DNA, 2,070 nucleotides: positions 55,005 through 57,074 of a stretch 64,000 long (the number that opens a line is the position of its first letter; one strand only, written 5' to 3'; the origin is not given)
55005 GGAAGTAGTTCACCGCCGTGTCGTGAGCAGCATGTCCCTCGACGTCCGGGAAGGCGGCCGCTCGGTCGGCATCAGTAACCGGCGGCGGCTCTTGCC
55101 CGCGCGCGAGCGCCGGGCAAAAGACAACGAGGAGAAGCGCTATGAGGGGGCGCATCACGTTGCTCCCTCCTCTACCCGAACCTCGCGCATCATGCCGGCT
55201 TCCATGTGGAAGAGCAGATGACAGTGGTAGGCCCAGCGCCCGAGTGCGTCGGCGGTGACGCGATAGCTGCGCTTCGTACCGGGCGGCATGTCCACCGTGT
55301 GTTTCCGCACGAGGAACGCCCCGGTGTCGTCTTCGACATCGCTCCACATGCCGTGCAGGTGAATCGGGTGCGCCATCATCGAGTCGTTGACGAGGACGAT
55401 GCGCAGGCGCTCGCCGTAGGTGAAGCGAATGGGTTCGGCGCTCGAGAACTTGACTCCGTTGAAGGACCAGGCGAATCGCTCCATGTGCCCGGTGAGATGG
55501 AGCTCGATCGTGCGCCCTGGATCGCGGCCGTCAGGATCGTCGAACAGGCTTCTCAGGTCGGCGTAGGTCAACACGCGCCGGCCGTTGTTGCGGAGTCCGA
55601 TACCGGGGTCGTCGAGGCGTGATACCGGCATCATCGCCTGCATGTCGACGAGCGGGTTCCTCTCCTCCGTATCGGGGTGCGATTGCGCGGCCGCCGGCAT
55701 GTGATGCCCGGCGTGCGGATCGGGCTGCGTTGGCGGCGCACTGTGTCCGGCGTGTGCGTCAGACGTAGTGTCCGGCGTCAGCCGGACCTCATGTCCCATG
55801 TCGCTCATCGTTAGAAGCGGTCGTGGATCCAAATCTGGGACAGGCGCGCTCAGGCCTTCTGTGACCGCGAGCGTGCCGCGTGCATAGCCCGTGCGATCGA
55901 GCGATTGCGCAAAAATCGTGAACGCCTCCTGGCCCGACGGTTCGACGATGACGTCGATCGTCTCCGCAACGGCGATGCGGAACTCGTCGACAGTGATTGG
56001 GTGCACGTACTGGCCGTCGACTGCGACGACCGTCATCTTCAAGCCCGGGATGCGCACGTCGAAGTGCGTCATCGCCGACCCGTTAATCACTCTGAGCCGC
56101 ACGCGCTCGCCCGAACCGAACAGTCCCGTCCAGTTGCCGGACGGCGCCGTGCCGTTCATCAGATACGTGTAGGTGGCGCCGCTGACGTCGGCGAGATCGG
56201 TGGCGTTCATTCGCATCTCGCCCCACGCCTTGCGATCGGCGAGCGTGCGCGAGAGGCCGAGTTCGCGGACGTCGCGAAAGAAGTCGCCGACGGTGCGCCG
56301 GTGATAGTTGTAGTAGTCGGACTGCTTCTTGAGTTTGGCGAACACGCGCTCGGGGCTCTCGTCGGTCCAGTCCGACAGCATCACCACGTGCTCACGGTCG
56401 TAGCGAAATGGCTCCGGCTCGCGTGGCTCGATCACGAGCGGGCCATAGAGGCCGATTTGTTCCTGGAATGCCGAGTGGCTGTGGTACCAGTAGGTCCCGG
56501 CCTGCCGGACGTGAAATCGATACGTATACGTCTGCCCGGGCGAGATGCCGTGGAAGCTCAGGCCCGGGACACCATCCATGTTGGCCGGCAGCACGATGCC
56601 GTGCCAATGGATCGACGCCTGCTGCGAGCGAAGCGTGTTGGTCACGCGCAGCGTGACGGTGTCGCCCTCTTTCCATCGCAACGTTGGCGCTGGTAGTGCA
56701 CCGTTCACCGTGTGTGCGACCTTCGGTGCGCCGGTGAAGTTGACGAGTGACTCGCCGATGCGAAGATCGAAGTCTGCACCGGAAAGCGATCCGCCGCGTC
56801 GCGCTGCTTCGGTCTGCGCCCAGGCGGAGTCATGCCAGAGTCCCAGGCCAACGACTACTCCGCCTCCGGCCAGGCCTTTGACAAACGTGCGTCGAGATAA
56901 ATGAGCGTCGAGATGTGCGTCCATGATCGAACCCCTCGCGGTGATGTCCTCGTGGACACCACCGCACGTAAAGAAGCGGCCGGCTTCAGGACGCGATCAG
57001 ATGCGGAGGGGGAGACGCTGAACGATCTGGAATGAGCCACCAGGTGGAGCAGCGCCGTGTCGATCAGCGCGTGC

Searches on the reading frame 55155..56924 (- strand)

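Call 59: search_protein_families(library=pfam, proteins=[window:55155-56924:-], max_evalue=0.0001)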
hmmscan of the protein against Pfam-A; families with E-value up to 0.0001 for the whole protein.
window:55155-56924:- (589 aa): 3 families
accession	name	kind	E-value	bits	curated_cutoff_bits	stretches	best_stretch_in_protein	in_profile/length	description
PF07732.21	Cu-oxidase_3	-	2.7e-47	160.2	21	2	60-169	6-118/119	Multicopper oxidase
PF07731.20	Cu-oxidase_2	-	1.7e-36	125.5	20.4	1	468-586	3-135/137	Multicopper oxidase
PF00394.28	Cu-oxidase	-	4.4e-28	98.8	21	1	232-353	52-153/157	Multicopper oxidase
